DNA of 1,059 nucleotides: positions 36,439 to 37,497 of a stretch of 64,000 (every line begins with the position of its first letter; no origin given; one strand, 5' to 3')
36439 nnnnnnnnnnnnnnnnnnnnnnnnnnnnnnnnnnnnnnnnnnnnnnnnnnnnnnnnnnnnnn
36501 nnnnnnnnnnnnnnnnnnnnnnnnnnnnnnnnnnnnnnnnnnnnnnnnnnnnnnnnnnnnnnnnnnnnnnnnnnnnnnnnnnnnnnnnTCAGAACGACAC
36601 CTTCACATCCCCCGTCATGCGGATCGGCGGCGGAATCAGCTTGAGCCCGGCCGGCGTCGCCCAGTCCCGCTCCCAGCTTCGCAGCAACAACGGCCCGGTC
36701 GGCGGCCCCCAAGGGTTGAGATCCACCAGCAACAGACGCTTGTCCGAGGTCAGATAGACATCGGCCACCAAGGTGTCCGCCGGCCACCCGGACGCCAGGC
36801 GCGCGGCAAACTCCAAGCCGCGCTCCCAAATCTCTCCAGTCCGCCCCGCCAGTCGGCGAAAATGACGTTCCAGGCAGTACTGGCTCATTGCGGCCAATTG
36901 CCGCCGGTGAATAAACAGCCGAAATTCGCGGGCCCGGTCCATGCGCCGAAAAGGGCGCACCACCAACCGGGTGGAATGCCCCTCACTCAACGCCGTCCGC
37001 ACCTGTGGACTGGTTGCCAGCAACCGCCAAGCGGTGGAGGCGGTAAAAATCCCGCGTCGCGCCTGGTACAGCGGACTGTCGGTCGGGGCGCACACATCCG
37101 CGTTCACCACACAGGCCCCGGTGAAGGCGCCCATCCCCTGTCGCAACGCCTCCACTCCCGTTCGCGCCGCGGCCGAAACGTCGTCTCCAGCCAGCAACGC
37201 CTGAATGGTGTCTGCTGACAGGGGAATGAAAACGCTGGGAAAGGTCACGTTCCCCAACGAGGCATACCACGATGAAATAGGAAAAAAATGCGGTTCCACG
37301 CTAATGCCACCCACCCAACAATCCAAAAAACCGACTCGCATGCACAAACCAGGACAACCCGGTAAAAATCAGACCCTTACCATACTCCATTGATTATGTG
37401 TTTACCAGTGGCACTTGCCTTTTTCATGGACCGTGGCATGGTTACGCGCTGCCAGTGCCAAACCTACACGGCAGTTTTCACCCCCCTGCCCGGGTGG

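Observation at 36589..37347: Bacterial CDC123/D123-like ATP-grasp protein next to DAHP synthase and tRNA-Leu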

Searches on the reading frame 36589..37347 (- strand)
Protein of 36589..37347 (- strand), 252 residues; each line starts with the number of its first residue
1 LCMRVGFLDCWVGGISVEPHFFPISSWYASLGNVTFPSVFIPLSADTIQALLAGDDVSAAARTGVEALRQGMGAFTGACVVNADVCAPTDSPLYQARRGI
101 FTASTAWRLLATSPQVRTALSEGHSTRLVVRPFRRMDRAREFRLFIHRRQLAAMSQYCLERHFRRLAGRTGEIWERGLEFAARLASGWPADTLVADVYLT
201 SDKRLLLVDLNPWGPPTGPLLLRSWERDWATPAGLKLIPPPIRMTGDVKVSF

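Call 4: search_protein_families(library=pfam, proteins=[window:36589-37347:-], max_evalue=1)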
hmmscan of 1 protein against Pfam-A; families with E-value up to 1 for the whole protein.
window:36589-37347:- (252 aa): 2 families
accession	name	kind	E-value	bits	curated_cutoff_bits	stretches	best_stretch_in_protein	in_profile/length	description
PF07065.19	D123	-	6.2e-18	65.4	24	1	121-225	148-252/300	D123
PF18299.6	R2K_2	-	0.0019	18.5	26.2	1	135-211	61-129/147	ATP-grasp domain, R2K clade family 2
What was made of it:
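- On Pfam D123 (PF07065) / Cdc123 homology family: 65.4 bits against a 24-bit cutoff, E=6.2e-18, aa 121-225 (call 4).
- Pfam D123 scores 65.4 bits against a cutoff of 24 (call 4).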

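Call 5: search_protein_families(library=ncbifam, proteins=[window:36589-37347:-], max_evalue=1)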
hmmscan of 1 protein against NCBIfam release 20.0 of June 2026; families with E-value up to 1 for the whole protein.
window:36589-37347:- (252 aa): 0 families

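Call 6: search_solved_structures(query=window:36589-37347:-, max_evalue=10, show_alignments=3)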
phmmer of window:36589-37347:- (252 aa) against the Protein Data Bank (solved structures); distinct sequences matched with E-value up to 10: 9.
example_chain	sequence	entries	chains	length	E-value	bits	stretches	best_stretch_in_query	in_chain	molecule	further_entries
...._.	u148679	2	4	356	2.8e-05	27.2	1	127-226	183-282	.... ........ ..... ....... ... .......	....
4zgp_A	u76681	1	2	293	9.2e-05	25.5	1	123-226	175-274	Cell division cycle protein 123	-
4zgn_A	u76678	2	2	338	0.00011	25.3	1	123-227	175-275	Cell division cycle protein 123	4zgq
4zgo_A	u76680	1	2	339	0.00011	25.3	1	123-227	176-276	Cell division cycle protein 123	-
1ihx_A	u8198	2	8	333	0.66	12.9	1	53-108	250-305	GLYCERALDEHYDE 3-PHOSPHATE DEHYDROGENASE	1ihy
9ian_C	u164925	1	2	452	0.71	12.8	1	62-100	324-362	Nitrogenase iron-molybdenum cofactor biosynthesis protein NifN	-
4gpd_1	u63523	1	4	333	0.73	12.7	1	53-108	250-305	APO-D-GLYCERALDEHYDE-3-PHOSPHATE DEHYDROGENASE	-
1gpd_G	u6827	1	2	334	0.73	12.7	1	53-108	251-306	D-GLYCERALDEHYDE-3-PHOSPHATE DEHYDROGENASE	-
3pdi_B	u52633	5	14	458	0.74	12.7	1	63-99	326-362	Nitrogenase MoFe cofactor biosynthesis protein NifN | Nitrogenase iron-molybdenum cofactor biosynthesis protein NifN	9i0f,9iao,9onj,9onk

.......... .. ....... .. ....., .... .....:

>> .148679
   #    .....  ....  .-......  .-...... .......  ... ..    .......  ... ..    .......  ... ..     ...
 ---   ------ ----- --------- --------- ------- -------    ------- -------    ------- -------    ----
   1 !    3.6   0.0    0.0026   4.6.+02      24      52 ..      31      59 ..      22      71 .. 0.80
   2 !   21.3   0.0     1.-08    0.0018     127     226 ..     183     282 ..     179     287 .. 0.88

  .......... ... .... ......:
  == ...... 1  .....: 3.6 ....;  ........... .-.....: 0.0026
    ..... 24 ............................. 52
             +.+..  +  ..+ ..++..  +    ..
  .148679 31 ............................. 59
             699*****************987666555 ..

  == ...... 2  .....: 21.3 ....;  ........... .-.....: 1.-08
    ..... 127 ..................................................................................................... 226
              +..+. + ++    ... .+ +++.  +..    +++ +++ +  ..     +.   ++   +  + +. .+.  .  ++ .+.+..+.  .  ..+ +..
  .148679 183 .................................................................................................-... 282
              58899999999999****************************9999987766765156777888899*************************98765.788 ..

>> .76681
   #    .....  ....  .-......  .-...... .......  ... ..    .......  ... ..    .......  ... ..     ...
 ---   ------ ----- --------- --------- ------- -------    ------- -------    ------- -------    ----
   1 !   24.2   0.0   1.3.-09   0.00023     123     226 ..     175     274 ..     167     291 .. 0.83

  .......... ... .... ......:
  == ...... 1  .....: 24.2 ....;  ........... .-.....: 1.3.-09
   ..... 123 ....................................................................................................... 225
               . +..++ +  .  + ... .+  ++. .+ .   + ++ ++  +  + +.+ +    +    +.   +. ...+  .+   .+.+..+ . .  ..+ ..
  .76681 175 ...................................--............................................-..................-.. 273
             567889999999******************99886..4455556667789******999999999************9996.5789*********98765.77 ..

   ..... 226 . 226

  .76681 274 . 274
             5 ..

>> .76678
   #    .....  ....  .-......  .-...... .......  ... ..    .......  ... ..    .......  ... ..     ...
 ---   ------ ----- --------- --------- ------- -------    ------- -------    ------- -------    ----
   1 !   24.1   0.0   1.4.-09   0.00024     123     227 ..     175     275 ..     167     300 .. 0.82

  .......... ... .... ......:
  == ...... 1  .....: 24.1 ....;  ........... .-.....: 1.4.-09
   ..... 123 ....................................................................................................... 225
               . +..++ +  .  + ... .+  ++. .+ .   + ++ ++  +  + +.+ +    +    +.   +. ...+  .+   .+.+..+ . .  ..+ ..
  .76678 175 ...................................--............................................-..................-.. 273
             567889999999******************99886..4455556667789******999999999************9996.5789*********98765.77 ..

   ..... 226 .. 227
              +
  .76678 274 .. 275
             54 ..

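Call 9: find_homologous_proteins(query=window:36589-37347:-)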
Query window:36589-37347:- (252 aa): 515 proteins with E <= 0.001 among 5047 candidates; the best 120 are listed.
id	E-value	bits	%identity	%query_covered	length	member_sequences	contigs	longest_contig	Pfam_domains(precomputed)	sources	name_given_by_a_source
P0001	1.4e-153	528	93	99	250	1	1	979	PF07065.20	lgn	-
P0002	1.2e-142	492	90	96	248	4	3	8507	PF07065.20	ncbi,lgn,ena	-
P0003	5.1e-138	477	88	96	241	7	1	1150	PF07065.20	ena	-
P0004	5.0e-117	408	76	94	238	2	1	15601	PF07065.20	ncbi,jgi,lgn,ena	ncbi:MAG: hypothetical protein WC708_08815 [Lentisphaeria bacterium]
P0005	3.3e-83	297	60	91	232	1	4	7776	PF07065.20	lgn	-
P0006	1.2e-78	283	56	92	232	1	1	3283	PF14243.12,PF07065.20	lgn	-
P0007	1.3e-78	282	57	92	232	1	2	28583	PF07065.20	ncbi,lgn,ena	-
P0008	2.5e-78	281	54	92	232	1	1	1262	PF07065.20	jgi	jgi:hypothetical protein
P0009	7.4e-78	280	56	92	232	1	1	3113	PF07065.20,PF18299.7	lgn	-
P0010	8.0e-78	280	57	91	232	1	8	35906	PF07065.20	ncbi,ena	-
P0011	7.3e-77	277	54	92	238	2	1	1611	PF07065.20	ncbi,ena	-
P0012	8.7e-77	276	56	92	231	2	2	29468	PF14243.12,PF07065.20,PF18299.7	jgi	jgi:hypothetical protein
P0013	2.2e-76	275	58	91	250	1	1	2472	PF07065.20,PF18299.7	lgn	-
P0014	1.3e-75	273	57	92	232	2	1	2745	PF14243.12,PF07065.20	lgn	-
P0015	1.0e-74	270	55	92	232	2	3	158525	PF07065.20,PF18299.7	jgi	jgi:hypothetical protein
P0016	3.3e-74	268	53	91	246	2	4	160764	PF07065.20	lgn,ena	-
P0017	1.4e-73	266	56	92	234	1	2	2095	PF07065.20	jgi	jgi:hypothetical protein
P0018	2.0e-72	262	54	92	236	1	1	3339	PF07065.20,PF18299.7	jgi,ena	-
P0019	3.1e-72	261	53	96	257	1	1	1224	PF07065.20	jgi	-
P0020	5.4e-72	261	53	91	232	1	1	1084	PF07065.20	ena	-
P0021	1.1e-71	260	50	91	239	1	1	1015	PF07065.20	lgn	-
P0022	2.0e-71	259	55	92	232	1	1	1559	PF07065.20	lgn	-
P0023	2.2e-71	259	54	92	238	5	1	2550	PF07065.20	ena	-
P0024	1.5e-70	256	53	92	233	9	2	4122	PF07065.20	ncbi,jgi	jgi:hypothetical protein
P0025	2.7e-70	255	54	91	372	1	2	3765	PF07065.20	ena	-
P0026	3.4e-70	255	51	91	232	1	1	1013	PF14243.12,PF07065.20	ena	-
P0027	3.1e-69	252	53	92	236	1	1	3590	PF07065.20,PF18299.7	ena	-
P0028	3.9e-69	251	54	91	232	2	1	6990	PF07065.20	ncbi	-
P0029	1.0e-68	250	51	91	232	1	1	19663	PF07065.20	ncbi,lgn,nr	ncbi:MAG: cell division cycle 123 family protein [Candidatus Pacebacteria bacterium]|nr:cell divisio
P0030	1.9e-68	249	50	91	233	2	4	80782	PF07065.20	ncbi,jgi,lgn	jgi:hypothetical protein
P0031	1.9e-68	249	51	91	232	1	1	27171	PF07065.20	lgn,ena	-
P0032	3.1e-68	248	51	92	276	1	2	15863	PF07065.20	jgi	jgi:hypothetical protein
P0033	3.4e-68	248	51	91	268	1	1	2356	PF07065.20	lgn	-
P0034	8.5e-68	247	51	93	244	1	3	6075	PF07065.20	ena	-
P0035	1.3e-67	246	47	92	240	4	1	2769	PF07065.20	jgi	jgi:hypothetical protein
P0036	4.8e-67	244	52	91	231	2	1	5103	PF07065.20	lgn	-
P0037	3.1e-66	242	48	94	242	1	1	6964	PF07065.20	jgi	-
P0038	3.1e-66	242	51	91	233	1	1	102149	PF07065.20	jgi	-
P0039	7.3e-66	241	51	93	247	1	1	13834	PF07065.20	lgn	-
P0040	1.3e-65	240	48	91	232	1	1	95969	PF07065.20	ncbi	-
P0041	2.2e-65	239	47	90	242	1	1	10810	PF07065.20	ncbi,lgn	-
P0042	3.3e-65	238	48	91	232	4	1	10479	PF14243.12,PF07065.20,PF18299.7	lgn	-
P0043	7.2e-65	237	49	92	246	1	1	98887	PF07065.20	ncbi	-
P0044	8.4e-65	237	46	91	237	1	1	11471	PF07065.20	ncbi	-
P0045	1.5e-64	236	48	91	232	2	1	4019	PF07065.20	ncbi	ncbi:MAG: hypothetical protein ACOCQP_03095 [Lentisphaeria bacterium]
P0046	2.1e-64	236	48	94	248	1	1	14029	PF07065.20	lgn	-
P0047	3.1e-64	235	48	91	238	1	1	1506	PF07065.20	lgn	-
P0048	3.3e-64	235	49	92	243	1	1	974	PF07065.20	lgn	-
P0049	5.7e-64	234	46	91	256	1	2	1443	PF07065.20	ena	-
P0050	6.7e-64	234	48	91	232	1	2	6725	PF07065.20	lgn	-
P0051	8.9e-64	234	49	91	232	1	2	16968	PF07065.20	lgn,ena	-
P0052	1.1e-63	233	49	92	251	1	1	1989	PF07065.20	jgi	-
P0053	1.4e-63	233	48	91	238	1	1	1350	PF07065.20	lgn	-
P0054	2.1e-63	233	46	90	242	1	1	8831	PF07065.20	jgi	-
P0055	2.2e-63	232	47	92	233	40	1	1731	PF07065.20,PF18299.7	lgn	-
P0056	4.5e-63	231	48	91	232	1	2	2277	PF07065.20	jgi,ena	-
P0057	4.5e-63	231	48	90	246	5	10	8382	PF07065.20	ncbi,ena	-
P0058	5.3e-63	231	49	92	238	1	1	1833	PF07065.20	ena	-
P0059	6.1e-63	231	48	93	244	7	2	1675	PF07065.20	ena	-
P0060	7.3e-63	231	47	92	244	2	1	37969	PF07065.20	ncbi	-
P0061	7.3e-63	231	47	90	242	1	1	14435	PF07065.20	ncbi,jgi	-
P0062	8.5e-63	231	49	90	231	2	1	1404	PF07065.20,PF18299.7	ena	-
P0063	1.0e-62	230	48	92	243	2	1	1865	PF07065.20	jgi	-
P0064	1.5e-62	230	46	95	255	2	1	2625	PF07065.20,PF18299.7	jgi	-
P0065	1.5e-62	230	44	94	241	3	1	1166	PF07065.20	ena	-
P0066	1.9e-62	229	48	90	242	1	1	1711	PF14243.12,PF07065.20,PF18299.7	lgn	-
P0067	2.4e-62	229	45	93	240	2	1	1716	PF07065.20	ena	-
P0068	3.2e-62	229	48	90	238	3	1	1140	PF07065.20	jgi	jgi:hypothetical protein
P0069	3.9e-62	228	46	93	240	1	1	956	PF07065.20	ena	-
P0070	3.9e-62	228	47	91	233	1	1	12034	PF14243.12,PF07065.20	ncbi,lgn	-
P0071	6.5e-62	228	47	91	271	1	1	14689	PF14243.12,PF07065.20,PF18299.7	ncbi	-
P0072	6.8e-62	228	44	92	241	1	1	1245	PF07065.20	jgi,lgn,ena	-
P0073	8.5e-62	227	47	92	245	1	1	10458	PF07065.20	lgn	-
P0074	8.7e-62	227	47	91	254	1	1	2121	PF07065.20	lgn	-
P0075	1.1e-61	227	46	92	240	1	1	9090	PF07065.20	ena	-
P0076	1.5e-61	226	47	91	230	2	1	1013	PF07065.20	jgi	jgi:hypothetical protein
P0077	1.6e-61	226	46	91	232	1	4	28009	PF07065.20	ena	-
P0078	1.7e-61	226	46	92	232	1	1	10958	PF07065.20,PF18299.7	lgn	-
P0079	1.7e-61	226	46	90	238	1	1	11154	PF07065.20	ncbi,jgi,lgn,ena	ncbi:MAG: hypothetical protein WC071_03470 [Victivallaceae bacterium]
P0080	1.7e-61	226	46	92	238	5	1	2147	PF07065.20,PF18299.7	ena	-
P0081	1.9e-61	226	49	91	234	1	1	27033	PF07065.20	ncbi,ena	-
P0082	2.0e-61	226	47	90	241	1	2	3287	PF07065.20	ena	-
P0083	2.3e-61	226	46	92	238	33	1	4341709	PF07065.20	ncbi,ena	-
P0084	2.6e-61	226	47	92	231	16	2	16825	PF07065.20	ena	-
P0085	2.6e-61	226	47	91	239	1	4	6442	PF07065.20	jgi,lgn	-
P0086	2.7e-61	226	46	91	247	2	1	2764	PF14243.12,PF07065.20,PF18299.7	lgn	-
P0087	2.9e-61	226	47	93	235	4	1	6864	PF07065.20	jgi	jgi:hypothetical protein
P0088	3.2e-61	225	47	90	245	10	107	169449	PF07065.20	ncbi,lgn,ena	-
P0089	3.4e-61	225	47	92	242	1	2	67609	PF07065.20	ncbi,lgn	-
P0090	4.4e-61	225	48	90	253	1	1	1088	PF07065.20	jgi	jgi:hypothetical protein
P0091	4.8e-61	225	47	91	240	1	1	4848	PF07065.20,PF18299.7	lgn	-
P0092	5.9e-61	225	46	92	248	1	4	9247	PF07065.20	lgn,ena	-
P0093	8.2e-61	224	46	94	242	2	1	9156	PF07065.20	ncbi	-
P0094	8.7e-61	224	45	92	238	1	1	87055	PF07065.20,PF18299.7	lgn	-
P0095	9.1e-61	224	47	91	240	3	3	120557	PF07065.20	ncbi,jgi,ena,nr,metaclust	ncbi:MAG: hypothetical protein A2017_05175 [Lentisphaerae bacterium GWF2_44_16]|nr:MAG: hypothetical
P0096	9.2e-61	224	47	92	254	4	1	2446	PF07065.20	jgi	-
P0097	9.6e-61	224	47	93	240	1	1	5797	PF07065.20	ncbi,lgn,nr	ncbi:MAG: hypothetical protein PHQ27_07390 [Victivallales bacterium]|nr:hypothetical protein [Victiv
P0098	1.0e-60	224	46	90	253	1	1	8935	PF07065.20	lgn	-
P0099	1.1e-60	224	45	92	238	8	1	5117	PF07065.20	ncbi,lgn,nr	ncbi:MAG: hypothetical protein PHV59_07715 [Victivallales bacterium]|nr:hypothetical protein [Victiv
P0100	1.1e-60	224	47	90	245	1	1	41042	PF07065.20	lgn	-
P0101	1.7e-60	223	47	92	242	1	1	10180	PF07065.20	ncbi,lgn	-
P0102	1.8e-60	223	46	92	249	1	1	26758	PF07065.20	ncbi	-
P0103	1.9e-60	223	49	90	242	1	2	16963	PF07065.20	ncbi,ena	-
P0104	2.1e-60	223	44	93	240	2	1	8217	PF07065.20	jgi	-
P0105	2.1e-60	223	47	90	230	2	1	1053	PF07065.20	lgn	-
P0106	2.4e-60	222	45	94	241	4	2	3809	PF07065.20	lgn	-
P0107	2.7e-60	222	46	91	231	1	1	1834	PF07065.20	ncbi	-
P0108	3.2e-60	222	46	90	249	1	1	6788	PF07065.20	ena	-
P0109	3.9e-60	222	45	92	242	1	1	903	PF07065.20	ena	-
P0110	4.7e-60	222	43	92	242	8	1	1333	PF07065.20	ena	-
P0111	5.7e-60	221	47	91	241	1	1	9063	PF07065.20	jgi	jgi:hypothetical protein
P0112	8.6e-60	221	46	94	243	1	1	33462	PF07065.20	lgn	-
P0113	1.0e-59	220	47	90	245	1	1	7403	PF07065.20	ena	-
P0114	1.2e-59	220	44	94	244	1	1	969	PF07065.20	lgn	-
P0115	1.2e-59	220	47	91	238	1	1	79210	PF07065.20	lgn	-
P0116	1.2e-59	220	45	90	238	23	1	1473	PF07065.20,PF18299.7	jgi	jgi:hypothetical protein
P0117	1.7e-59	220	46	92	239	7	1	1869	PF07065.20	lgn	-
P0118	1.9e-59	220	41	94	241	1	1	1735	PF07065.20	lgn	-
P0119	2.0e-59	219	46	90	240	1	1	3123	PF07065.20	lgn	-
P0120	2.1e-59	219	45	90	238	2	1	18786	PF07065.20,PF18299.7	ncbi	-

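Call 18: search_solved_structures(query=A1, max_evalue=0.01, show_alignments=3)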
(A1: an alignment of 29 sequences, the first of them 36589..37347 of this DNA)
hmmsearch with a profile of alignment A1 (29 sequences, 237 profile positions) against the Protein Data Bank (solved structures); distinct sequences matched with E-value up to 0.01: 4.
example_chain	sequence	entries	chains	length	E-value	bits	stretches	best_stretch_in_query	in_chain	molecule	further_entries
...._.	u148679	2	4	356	1.2e-18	70.6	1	48-211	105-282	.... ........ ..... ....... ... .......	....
4zgp_A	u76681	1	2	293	2.9e-11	46.4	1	48-210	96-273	Cell division cycle protein 123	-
4zgo_A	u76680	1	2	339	4e-11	46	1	110-210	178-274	Cell division cycle protein 123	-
4zgn_A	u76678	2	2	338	4e-11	46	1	110-210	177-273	Cell division cycle protein 123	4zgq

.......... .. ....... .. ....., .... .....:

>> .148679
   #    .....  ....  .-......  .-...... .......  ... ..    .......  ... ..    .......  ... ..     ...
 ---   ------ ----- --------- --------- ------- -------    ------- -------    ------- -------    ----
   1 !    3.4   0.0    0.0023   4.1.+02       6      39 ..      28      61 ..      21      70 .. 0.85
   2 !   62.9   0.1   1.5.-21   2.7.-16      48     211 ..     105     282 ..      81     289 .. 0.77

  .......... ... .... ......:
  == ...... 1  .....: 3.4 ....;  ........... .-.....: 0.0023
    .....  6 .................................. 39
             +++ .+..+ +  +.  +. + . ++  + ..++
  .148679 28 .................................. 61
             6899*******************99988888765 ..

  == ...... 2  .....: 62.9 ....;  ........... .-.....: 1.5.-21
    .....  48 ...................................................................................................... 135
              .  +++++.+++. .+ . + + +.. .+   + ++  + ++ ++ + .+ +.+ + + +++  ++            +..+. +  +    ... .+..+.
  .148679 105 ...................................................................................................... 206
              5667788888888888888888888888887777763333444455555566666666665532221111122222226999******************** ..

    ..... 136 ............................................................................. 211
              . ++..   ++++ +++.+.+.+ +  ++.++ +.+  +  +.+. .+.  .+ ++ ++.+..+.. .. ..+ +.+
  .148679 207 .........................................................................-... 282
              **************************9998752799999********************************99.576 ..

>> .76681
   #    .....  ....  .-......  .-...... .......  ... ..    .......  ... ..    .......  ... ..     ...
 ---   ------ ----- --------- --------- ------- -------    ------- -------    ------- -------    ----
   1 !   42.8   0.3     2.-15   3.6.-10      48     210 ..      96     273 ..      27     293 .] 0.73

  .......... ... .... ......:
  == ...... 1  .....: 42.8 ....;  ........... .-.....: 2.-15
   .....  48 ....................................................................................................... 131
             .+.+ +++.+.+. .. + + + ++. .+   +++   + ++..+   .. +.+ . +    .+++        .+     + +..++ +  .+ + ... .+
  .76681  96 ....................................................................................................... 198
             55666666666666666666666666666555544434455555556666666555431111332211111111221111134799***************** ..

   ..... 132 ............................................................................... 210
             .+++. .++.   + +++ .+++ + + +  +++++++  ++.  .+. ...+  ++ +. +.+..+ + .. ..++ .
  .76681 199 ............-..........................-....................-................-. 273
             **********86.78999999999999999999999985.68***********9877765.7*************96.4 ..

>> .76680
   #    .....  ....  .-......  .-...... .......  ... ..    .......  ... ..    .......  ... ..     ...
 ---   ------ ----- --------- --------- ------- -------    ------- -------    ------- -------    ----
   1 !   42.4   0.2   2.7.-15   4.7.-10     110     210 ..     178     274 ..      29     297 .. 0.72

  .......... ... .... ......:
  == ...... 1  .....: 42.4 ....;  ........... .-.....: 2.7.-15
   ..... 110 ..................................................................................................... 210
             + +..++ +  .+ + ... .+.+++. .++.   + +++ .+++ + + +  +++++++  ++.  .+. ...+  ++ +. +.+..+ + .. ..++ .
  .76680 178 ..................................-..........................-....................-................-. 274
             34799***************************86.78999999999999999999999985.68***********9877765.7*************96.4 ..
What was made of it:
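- On Pfam D123 (PF07065) / Cdc123 homology family: The subfamily profile hits human Cdc123 at E=1.2e-18 across aa ~48-211 (call 18).
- PDB sequence hits are Cdc123 only (calls 6, 18).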
